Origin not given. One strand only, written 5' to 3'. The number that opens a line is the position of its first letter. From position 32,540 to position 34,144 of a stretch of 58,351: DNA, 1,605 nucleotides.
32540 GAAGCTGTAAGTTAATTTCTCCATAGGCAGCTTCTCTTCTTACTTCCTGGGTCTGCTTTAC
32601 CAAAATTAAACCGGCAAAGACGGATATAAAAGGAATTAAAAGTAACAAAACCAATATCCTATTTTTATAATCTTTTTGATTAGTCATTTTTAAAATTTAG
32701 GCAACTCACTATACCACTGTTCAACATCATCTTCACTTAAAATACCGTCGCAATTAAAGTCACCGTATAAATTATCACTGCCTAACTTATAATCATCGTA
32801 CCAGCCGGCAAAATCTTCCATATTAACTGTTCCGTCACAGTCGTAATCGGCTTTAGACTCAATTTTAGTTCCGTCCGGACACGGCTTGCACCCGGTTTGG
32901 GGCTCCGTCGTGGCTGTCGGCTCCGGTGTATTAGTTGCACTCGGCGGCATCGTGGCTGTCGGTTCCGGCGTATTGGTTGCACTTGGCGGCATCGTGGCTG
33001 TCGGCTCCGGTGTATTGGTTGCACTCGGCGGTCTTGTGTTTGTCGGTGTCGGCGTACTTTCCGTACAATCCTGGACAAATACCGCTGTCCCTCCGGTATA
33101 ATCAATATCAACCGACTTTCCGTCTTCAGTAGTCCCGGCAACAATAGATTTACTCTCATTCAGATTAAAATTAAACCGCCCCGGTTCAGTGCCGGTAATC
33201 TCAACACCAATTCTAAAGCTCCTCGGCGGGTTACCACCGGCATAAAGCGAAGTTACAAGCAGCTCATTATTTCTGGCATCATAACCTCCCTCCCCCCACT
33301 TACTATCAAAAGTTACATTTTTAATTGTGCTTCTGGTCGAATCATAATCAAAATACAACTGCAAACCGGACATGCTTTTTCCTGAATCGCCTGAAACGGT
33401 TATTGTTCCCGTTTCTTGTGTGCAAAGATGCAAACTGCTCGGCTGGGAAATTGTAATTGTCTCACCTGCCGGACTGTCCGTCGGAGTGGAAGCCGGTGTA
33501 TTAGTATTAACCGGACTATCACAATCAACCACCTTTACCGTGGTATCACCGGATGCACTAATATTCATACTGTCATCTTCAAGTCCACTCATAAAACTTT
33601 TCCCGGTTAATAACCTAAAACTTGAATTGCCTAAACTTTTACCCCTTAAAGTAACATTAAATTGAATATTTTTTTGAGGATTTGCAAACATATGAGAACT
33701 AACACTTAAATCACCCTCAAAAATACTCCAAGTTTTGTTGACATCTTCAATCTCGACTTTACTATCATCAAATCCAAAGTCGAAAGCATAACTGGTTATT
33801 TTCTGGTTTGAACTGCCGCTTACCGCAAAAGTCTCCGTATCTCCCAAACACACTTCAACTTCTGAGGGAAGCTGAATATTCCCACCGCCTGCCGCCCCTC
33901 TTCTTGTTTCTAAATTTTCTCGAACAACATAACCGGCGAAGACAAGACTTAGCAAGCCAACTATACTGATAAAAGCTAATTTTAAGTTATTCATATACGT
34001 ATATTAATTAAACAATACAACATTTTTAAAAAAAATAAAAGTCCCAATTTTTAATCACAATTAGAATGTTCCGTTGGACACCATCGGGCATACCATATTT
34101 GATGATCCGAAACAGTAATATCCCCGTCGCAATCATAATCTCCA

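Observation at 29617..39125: Nine-gene operon encoding a sortase-anchorable cohesin-dockerin surface assembly with cysteine-rich cargo proteins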

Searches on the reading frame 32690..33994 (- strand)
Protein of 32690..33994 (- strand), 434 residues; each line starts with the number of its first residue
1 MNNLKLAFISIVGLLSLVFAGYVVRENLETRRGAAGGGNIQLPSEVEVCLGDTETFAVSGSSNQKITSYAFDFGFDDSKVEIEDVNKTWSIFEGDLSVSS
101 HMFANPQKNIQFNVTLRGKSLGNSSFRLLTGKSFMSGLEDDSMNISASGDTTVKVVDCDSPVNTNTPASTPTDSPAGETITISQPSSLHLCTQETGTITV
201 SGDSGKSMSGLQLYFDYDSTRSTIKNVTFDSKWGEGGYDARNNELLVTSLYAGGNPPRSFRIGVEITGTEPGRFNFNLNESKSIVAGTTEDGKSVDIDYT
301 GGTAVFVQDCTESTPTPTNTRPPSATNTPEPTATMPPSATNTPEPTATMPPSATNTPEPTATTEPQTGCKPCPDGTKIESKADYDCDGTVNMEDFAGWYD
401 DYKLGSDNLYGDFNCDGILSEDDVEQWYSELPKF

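Call 3: search_protein_families(library=pfam, proteins=[window:32690-33994:-], max_evalue=1)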
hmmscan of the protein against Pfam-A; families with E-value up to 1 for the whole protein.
window:32690-33994:- (434 aa): 6 families
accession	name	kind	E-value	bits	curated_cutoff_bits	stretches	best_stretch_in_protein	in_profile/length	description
PF00963.24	Cohesin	-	0.00014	22.5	24.1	1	196-235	18-56/139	Cohesin domain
PF18521.6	TAD2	-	0.012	16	31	1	416-432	8-24/25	Transactivation domain 2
PF18911.6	PKD_4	-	0.015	15.8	27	1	47-90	13-57/85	PKD domain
PF13499.12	EF-hand_7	-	0.021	15.6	30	0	380-399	47-66/67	EF-hand domain pair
PF13405.12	EF-hand_6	-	0.11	12.7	25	0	381-398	8-25/30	EF-hand domain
PF20497.3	SWI-SNF_Ssr4_C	-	0.75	9.5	22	1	292-359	236-299/456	SWI/SNF and RSC complexes subunit Ssr4 C-terminal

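Call 4: search_protein_families(library=ncbifam, proteins=[window:32690-33994:-], max_evalue=1)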
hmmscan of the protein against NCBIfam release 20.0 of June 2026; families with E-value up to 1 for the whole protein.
window:32690-33994:- (434 aa): 1 family
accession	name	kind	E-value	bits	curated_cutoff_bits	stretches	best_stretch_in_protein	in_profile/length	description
TIGR03544.1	DivI1A_domain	domain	0.09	12.5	22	1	222-240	4-20/34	DivIVA domain-containing protein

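Call 12: find_homologous_proteins(query=window:32690-33994:-, max_evalue=0.001)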
Query window:32690-33994:- (434 aa): 9 proteins with E <= 0.001 among 8000 candidates.
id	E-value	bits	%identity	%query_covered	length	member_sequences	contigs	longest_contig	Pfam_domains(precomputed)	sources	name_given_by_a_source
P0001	8.7e-291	982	100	100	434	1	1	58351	-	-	-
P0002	8.2e-150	517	57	100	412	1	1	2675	-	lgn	-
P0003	2.0e-41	160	31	99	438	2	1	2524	-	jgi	jgi:hypothetical protein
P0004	7.2e-26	109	65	19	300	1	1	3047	-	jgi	jgi:hypothetical protein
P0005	1.7e-11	62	61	16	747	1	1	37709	PF24318.2,PF18981.7,PF17964.8,PF18348.8,PF02389.21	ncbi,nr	ncbi:MAG: hypothetical protein DYG89_44155 [Caldilinea sp. CFX5]|nr:hypothetical protein [Caldilinea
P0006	9.0e-5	40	63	12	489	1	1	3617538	PF02389.21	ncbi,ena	-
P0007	1.0e-4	39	55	11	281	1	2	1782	-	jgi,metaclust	metaclust:\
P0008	4.8e-4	37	35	26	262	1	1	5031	-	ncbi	-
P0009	5.2e-4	37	59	13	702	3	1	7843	PF08811.17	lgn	-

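Call 53: predict_structure(alignment_id=A4)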
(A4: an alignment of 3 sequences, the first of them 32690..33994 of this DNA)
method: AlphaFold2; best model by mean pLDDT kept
length: 434 residues; sequences in the alignment: 3
mean_pLDDT: 61.0   pTM: 0.38
mean pLDDT of the five models: 61.0, 58.7, 55.4, 51.8, 35.6
residues with pLDDT >= 90: 10; 70-90: 175; 50-70: 93; < 50: 156
segments of 3 or more residues with pLDDT < 50: 1-35, 160-177, 289-292, 313-372, 377-386, 392-394, 403-419, 430-434
pLDDT, mean of each block of 10 residues (from residue 1): 41 35 32 56 78 78 77 71 69 69 69 75 71 68 66 68 32 45 81 90 78 84 85 69 80 73 91 80 65 62 78 45 39 39 39 33 34 48 47 52 44 43 52 41
secondary structure, 60 per line:
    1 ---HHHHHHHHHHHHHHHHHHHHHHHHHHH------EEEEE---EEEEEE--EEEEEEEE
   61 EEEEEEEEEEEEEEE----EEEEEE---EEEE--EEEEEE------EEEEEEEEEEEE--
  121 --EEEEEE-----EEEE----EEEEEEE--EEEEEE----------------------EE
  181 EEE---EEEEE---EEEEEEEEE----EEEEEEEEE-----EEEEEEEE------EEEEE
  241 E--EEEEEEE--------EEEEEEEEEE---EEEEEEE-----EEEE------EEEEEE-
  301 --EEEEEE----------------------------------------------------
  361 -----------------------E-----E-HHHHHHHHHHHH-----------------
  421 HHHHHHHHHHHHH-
elements in order: H4-30 E37-41 E45-50 E53-75 E80-85 E89-92 E95-100 E107-118 E123-128 E134-137 E142-148 E151-156 E179-183 E187-191 E195-203 E208-216 E222-229 E236-241 E244-250 E259-268 E272-278 E284-287 E294-299 E303-308 H392-403 H421-433

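Call 56: fold_search(model_id=the predicted structure, library=pdb)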
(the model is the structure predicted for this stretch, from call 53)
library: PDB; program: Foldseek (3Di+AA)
matches with E <= 10: 1999; with E <= 0.001: 302
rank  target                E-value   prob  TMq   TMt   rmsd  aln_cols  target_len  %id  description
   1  8t2v_A                7.9e-09  1.00  0.23  0.12  21.6       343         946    9  Cryo-EM Structures of Full-length Integrin alphaIIbbeta3 in Native Lipids (released 2023-07-26)
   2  9iuj_A                1.8e-08  1.00  0.22  0.14  18.8       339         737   10  Integrin alpha-v beta-3 in complex with rhodostomin (released 2025-07-30)
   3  7usl_A                2.3e-08  1.00  0.17  0.10  21.0       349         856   10  Integrin alphaM/beta2 ectodomain in complex with adenylate cyclase toxin RTX751 and M1F5 Fab (released 2022-08-17)
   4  8cs9_X                5.4e-08  1.00  0.17  0.12  19.3       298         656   11  Composite reconstruction of Class 1 of the erythrocyte ankyrin-1 complex (released 2022-07-20)
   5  3fcs_A                6.0e-08  1.00  0.20  0.10  22.8       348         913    7  Structure of complete ectodomain of integrin aIIBb3 (released 2009-01-20)
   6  2w1n                  1.1e-07  1.00  0.25  0.44  22.4       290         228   16  cohesin and fibronectin type-III double module construct from the Clostridium perfringens glycoside hydrolase GH84C (released 2009-02-03)
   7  4mmz_A                1.3e-07  1.00  0.20  0.10  22.7       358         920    8  Integrin AlphaVBeta3 ectodomain bound to an antagonistic tenth domain of Fibronectin (released 2014-03-26)
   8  9zqa_J                1.4e-07  1.00  0.15  0.25  13.9       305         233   10  Nucleosome with an SSB at SHL -2.8 in complex with the WGR domain of human PARP2, Class 2 (released 2026-03-25)
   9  4g1m_A                3.7e-07  1.00  0.23  0.12  15.6       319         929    9  Re-refinement of alpha V beta 3 structure (released 2012-12-12)
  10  7cyv_H                5.7e-07  1.00  0.16  0.24  13.7       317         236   13  Crystal structure of FD20, a neutralizing single-chain variable fragment (scFv) in complex with SARS-CoV-2 Spike recep (released 2021-09-15)
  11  2xdh                  7.5e-07  1.00  0.25  0.73   3.2       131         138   14  Non-cellulosomal cohesin from the hyperthermophilic archaeon Archaeoglobus fulgidus (released 2010-05-26)
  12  7akk_E                1.0e-06  1.00  0.18  0.16  14.2       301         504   10  Structure of a complement factor-receptor complex (released 2022-04-13)
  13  6j71_B                1.0e-06  1.00  0.15  0.24  13.5       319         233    8  HuA21-scFv in complex with the extracellular domain(ECD) of HER2 (released 2019-02-27)
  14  8dy2_A                1.4e-06  0.99  0.14  0.20  14.2       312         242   12  Crystal Structure of spFv GLK1 (released 2023-05-03)
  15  5dhx_L                1.6e-06  1.00  0.18  0.26  12.2       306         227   12  HIV-1 Rev NTD dimers with variable crossing angles (released 2016-06-22)
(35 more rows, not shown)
